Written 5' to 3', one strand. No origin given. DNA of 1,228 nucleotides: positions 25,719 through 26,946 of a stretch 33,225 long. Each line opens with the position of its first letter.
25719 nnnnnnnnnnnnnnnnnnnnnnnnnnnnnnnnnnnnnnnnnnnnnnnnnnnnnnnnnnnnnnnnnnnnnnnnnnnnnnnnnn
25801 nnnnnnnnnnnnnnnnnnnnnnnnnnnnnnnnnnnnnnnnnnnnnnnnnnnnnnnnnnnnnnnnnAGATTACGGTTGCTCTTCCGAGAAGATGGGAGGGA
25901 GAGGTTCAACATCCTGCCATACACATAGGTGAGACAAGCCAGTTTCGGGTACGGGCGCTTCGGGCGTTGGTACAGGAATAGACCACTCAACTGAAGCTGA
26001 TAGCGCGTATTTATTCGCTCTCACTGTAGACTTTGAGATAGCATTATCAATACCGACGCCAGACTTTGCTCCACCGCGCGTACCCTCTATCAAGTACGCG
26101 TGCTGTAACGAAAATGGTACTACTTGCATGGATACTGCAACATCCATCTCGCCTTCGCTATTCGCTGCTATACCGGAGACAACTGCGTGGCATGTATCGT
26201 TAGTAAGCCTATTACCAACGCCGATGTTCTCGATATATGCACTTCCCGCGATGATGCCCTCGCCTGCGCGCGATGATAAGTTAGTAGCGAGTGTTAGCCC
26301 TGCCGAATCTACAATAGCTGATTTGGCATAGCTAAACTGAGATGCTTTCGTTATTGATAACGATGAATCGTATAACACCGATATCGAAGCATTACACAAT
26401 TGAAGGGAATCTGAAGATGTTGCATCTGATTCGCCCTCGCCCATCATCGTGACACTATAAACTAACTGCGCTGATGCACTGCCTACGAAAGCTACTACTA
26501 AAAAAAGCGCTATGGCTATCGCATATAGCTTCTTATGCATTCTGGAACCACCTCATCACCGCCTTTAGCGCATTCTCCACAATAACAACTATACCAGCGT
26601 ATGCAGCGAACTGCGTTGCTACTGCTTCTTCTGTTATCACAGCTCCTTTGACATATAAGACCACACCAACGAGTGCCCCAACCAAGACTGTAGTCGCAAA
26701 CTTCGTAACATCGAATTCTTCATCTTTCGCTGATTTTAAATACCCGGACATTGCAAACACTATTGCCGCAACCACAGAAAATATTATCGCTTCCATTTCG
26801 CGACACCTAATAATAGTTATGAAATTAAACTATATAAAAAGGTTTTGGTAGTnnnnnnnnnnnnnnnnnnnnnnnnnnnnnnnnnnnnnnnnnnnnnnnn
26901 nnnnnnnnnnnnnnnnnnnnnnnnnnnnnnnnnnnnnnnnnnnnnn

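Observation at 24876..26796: Candidate protease-based lysis cassette: holin-like membrane protein, secreted protein, papain-family peptidase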

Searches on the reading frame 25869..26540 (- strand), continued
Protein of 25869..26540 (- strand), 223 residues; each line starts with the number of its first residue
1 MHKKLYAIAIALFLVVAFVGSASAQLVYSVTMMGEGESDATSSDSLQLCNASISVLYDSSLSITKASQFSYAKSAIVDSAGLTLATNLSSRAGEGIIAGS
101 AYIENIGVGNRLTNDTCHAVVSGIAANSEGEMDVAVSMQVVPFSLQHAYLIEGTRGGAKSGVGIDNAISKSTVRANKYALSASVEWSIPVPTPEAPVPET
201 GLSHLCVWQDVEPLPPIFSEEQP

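Call 81: search_protein_families(library=pfam, proteins=[L179:3251-4747:+, L178:1807-2277:+, L178:3277-4143:+, L179:5466-6767:+, L179:6774-7619:+, L175:3070-5703:+], max_evalue=0.1)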
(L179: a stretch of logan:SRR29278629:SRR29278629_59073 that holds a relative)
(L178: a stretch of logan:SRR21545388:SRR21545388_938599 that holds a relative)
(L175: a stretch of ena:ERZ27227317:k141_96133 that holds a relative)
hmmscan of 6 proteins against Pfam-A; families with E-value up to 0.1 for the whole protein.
L179:3251-4747:+ (499 aa): 1 family
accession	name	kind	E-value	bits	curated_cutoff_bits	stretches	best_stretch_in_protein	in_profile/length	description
PF14528.11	LAGLIDADG_3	-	0.018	15.7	22.5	0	322-379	1-64/82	LAGLIDADG-like domain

L178:1807-2277:+ (157 aa): 1 family
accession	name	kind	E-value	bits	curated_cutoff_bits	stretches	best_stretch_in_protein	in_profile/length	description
PF18021.7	Agglutinin_C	-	0.00011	23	26.8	1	69-144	13-92/93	Agglutinin C-terminal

L178:3277-4143:+ (289 aa): 3 families
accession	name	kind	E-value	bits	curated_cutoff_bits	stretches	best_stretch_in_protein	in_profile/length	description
PF03237.21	Terminase_6N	-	4.8e-16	59.5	22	1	26-224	2-209/215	Terminase large subunit, T4likevirus-type, N-terminal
PF04466.19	Terminase_3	-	3.6e-08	33.6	23.2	1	85-200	65-185/201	Phage terminase large subunit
PF00270.35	DEAD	-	0.017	15.3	26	1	30-69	23-63/167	DEAD/DEAH box helicase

L179:5466-6767:+ (434 aa): 2 families
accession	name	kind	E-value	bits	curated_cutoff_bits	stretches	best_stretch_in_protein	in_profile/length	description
PF07737.17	ATLF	-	3.2e-06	27.4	27.4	1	350-424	114-191/193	Anthrax toxin lethal factor, N- and C-terminal domain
PF06167.18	Peptidase_M90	-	0.0012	18.9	26.2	1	378-424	193-239/243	Glucose-regulated metallo-peptidase M90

L179:6774-7619:+ (282 aa): 0 families

L175:3070-5703:+ (878 aa): 4 families
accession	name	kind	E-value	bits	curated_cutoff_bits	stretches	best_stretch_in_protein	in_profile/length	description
PF13229.12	Beta_helix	-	3.2e-20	72.8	25.9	3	404-544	10-142/158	Right handed beta helix region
PF05048.19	NosD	-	6.9e-10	39.2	23.6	2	391-539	37-172/212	Periplasmic copper-binding protein (NosD)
PF01696.23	Adeno_E1B_55K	-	0.015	14.5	24.5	1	455-528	121-189/387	Adenovirus EB1 55K protein / large t-antigen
PF03425.19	CBM_11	-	0.021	15.3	27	1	117-171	71-132/182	Carbohydrate binding domain (family 11)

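Call 91: search_protein_families(library=padloc, proteins=[window:25869-26540:-, L175:6407-6814:+, L178:1807-2277:+], max_evalue=0.01)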
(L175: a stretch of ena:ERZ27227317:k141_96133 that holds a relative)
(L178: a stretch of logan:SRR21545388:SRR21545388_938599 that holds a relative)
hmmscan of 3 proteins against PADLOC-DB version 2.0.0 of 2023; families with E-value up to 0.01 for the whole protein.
window:25869-26540:- (223 aa): 0 families

L175:6407-6814:+ (136 aa): 0 families

L178:1807-2277:+ (157 aa): 0 families

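Call 96: search_solved_structures(query=A2, max_evalue=10, show_alignments=1)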
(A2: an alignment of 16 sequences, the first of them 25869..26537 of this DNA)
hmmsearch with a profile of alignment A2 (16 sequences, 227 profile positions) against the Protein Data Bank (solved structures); distinct sequences matched with E-value up to 10: 0.

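Call 104: find_encoding_contigs(protein=P0044, flank=5000, max_places=2)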
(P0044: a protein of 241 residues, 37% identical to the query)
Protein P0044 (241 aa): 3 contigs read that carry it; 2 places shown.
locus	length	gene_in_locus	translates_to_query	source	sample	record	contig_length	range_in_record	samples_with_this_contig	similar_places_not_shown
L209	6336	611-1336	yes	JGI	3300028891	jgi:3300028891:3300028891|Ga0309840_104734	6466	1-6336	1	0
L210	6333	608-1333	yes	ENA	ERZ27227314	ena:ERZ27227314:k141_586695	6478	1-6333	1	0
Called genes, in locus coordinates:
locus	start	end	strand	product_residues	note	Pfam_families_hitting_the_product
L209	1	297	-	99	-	?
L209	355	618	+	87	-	-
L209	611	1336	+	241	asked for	-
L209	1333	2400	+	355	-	PF00112:Peptidase_C1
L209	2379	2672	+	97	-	-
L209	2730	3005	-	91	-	-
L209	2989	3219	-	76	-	-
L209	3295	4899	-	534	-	PF05048:NosD (weak)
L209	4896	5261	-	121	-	-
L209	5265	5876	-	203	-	-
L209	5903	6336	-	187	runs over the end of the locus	?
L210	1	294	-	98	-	?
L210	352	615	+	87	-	-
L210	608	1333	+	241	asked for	-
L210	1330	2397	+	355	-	PF00112:Peptidase_C1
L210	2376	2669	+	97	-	-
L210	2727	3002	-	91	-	-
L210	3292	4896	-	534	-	PF05048:NosD (weak)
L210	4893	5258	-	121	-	-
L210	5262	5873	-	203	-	-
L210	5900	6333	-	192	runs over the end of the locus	?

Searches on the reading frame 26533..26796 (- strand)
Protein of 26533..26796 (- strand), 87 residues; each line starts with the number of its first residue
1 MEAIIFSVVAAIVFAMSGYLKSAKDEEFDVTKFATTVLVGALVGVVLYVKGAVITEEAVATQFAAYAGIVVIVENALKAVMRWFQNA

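Call 5: search_protein_families(library=pfam, proteins=[window:26533-26796:-], max_evalue=0.1)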
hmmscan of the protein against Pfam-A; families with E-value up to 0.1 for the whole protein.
window:26533-26796:- (87 aa): 2 families
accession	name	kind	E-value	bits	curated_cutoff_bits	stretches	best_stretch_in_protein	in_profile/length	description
PF14936.11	p53-inducible11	-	0.036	14.6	27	1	2-66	60-125/179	Tumour protein p53-inducible protein 11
PF11457.13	DUF3021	-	0.063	13.9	24.7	1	4-85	8-91/130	Protein of unknown function (DUF3021)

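Call 6: search_protein_families(library=phrogs, proteins=[window:26533-26796:-], max_evalue=0.1)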
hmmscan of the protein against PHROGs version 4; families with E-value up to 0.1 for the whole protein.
window:26533-26796:- (87 aa): 2 families
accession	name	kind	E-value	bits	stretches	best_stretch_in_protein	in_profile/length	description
phrog_21242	-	unknown function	0.012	16.3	1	26-49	11-34/41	-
phrog_4955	-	unknown function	0.085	14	1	3-48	12-57/87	-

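Call 17: find_homologous_proteins(query=window:26533-26796:-, max_evalue=0.01)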
Query window:26533-26796:- (87 aa): 16 proteins with E <= 0.01 among 23 candidates.
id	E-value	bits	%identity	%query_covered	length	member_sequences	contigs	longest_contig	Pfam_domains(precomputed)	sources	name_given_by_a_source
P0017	6.7e-44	164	100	100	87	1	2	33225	-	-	-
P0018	7.9e-43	161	98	100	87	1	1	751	-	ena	-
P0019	5.6e-42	158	96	83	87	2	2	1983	-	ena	-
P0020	7.7e-42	158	95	100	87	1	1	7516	-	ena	-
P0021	1.4e-39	151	90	100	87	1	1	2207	-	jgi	-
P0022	1.6e-39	150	90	100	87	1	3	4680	-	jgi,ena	-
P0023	5.0e-39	149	89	100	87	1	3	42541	-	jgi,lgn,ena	-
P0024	6.6e-39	149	90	100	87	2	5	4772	-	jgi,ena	-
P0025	6.8e-39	149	90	100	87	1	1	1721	-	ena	-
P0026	1.3e-38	148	86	100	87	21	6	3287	-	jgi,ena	-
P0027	1.3e-38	148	87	100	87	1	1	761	-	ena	-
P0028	1.5e-37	144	85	100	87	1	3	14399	-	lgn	-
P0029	4.3e-37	143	86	82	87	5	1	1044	-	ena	-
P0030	2.7e-36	140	83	82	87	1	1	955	-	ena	-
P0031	3.9e-35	137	82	82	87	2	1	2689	-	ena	-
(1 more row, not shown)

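Call 91: search_protein_families(library=padloc, proteins=[window:26533-26796:-], max_evalue=0.01)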
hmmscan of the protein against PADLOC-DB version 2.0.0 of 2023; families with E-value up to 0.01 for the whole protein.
window:26533-26796:- (87 aa): 0 families
